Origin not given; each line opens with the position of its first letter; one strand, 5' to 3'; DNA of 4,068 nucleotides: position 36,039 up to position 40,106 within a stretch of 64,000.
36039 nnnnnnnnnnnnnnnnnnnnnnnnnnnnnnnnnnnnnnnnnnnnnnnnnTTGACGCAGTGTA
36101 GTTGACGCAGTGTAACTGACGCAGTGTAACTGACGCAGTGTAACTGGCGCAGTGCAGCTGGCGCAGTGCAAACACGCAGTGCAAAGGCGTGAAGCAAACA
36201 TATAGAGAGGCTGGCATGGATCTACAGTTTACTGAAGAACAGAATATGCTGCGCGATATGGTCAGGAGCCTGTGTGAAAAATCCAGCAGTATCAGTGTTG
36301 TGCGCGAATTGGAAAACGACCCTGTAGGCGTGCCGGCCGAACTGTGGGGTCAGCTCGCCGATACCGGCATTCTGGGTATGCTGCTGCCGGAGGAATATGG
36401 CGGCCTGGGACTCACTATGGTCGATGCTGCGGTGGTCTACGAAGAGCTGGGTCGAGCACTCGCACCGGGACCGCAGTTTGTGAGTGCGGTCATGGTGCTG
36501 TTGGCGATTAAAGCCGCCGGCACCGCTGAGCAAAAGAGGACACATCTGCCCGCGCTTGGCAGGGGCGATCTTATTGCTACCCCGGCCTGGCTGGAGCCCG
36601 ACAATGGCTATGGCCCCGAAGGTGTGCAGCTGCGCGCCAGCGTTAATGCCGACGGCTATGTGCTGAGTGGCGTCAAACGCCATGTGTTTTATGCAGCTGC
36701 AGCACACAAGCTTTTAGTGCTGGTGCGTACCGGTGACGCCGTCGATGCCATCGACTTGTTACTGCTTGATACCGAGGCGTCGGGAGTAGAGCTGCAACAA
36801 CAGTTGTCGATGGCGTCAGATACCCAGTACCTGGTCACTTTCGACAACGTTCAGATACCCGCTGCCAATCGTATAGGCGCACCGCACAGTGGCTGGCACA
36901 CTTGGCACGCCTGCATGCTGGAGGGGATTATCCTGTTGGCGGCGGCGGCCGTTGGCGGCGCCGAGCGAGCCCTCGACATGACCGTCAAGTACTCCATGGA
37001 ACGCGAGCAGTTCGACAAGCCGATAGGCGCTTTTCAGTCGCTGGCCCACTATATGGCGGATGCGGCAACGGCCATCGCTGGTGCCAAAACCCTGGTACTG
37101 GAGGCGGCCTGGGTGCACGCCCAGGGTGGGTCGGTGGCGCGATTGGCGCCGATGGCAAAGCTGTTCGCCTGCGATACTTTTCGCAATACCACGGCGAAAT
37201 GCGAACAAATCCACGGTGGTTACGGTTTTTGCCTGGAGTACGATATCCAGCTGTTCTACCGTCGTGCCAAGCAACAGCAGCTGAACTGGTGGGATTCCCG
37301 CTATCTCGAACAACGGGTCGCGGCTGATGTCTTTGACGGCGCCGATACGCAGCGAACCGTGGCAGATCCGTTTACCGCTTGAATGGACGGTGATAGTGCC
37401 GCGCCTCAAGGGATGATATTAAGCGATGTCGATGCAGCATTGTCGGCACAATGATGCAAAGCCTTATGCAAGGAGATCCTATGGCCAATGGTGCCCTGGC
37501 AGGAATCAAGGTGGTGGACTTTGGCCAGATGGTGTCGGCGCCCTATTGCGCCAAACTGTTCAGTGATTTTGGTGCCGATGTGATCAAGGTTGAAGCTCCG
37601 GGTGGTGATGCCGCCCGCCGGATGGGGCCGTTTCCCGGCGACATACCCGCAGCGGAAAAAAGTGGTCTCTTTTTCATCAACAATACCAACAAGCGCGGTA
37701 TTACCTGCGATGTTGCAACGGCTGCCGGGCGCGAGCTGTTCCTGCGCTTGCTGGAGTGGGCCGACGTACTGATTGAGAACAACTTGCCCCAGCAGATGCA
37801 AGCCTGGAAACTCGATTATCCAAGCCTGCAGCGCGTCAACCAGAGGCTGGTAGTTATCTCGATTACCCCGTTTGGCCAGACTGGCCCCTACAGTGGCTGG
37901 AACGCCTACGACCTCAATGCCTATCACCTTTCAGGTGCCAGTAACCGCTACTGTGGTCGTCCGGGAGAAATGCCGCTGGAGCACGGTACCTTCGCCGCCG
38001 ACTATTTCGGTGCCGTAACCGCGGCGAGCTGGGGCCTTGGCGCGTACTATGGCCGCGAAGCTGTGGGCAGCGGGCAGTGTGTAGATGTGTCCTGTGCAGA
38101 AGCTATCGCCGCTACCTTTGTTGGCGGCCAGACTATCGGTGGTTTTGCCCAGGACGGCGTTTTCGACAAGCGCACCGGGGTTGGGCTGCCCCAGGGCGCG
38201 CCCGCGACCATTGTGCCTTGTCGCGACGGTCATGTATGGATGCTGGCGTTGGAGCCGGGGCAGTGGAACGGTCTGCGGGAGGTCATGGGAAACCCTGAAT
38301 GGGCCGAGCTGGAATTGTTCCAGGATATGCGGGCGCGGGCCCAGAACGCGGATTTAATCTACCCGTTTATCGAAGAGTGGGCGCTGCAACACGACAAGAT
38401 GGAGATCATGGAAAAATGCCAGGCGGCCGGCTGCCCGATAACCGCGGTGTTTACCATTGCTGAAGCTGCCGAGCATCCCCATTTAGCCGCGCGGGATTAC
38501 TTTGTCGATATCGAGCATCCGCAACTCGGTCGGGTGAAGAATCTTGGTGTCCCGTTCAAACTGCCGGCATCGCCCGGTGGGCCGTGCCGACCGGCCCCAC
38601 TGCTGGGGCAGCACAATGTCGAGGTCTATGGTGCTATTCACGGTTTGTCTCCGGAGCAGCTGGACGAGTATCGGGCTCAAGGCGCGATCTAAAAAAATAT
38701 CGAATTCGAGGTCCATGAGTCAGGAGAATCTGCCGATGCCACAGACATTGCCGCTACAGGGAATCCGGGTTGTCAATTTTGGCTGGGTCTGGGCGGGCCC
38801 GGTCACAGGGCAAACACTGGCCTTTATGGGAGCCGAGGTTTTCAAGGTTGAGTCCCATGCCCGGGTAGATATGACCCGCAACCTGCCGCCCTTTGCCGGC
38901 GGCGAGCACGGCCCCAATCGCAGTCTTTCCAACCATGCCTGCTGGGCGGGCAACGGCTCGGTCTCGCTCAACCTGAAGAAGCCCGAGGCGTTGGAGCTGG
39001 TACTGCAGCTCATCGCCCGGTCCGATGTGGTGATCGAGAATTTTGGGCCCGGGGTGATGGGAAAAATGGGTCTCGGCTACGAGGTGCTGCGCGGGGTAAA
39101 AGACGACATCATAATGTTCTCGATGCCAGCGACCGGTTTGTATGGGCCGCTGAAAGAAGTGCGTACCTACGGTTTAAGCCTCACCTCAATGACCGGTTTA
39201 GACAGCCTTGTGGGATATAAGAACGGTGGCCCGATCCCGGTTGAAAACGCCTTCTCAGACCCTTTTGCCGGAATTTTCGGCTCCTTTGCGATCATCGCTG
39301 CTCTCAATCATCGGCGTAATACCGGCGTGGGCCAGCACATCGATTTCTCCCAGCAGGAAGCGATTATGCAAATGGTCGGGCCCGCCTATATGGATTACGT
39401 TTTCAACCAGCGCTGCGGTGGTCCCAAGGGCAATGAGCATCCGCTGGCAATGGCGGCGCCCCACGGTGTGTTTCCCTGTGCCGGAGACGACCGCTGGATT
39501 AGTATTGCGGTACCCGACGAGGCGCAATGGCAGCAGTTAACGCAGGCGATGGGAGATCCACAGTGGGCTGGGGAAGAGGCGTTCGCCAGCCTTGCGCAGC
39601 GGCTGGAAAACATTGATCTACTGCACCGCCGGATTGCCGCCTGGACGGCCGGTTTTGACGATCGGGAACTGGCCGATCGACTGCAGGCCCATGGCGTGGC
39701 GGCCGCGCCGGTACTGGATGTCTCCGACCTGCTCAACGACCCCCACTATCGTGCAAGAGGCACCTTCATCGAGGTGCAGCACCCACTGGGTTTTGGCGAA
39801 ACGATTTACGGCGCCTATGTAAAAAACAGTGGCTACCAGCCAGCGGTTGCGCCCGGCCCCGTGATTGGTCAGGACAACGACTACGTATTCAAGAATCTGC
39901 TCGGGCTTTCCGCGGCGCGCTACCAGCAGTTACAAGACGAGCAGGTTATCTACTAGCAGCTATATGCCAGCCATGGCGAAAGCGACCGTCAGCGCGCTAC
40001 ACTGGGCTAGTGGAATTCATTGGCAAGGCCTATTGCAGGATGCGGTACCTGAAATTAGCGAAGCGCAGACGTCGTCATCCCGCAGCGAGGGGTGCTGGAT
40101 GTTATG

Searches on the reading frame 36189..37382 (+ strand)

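Call 11: search_protein_families(library=pfam, proteins=[window:36189-37382:+])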
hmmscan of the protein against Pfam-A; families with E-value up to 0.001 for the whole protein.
window:36189-37382:+ (397 aa): 4 families
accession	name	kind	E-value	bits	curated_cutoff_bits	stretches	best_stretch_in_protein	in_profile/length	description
PF00441.29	Acyl-CoA_dh_1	-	1.1e-27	97.5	22.4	1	234-362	2-130/150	Acyl-CoA dehydrogenase, C-terminal domain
PF02771.21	Acyl-CoA_dh_N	-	7.5e-26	91.2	22.9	1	15-127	1-113/113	Acyl-CoA dehydrogenase, N-terminal domain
PF08028.16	Acyl-CoA_dh_2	-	1.3e-11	45.4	22.7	1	249-360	2-123/134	Acyl-CoA dehydrogenase, C-terminal domain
PF02770.24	Acyl-CoA_dh_M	-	2.1e-08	34.6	33.3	1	136-221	6-97/97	Acyl-CoA dehydrogenase, middle domain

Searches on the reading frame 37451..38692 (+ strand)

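Call 11: search_protein_families(library=pfam, proteins=[window:37451-38692:+])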
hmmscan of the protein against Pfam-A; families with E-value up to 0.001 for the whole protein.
window:37451-38692:+ (413 aa): 1 family
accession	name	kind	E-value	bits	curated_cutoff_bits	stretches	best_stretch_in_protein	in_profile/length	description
PF02515.22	CoA_transf_3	-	1.2e-99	334.4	23.3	1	16-389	1-366/366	CoA-transferase family III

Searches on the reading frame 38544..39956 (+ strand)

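Call 11: search_protein_families(library=pfam, proteins=[window:38544-39956:+])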
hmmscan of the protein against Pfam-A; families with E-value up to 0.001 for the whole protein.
window:38544-39956:+ (470 aa): 1 family
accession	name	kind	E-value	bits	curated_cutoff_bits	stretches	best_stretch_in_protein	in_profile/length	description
PF02515.22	CoA_transf_3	-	6e-93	312.3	23.3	1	71-445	1-366/366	CoA-transferase family III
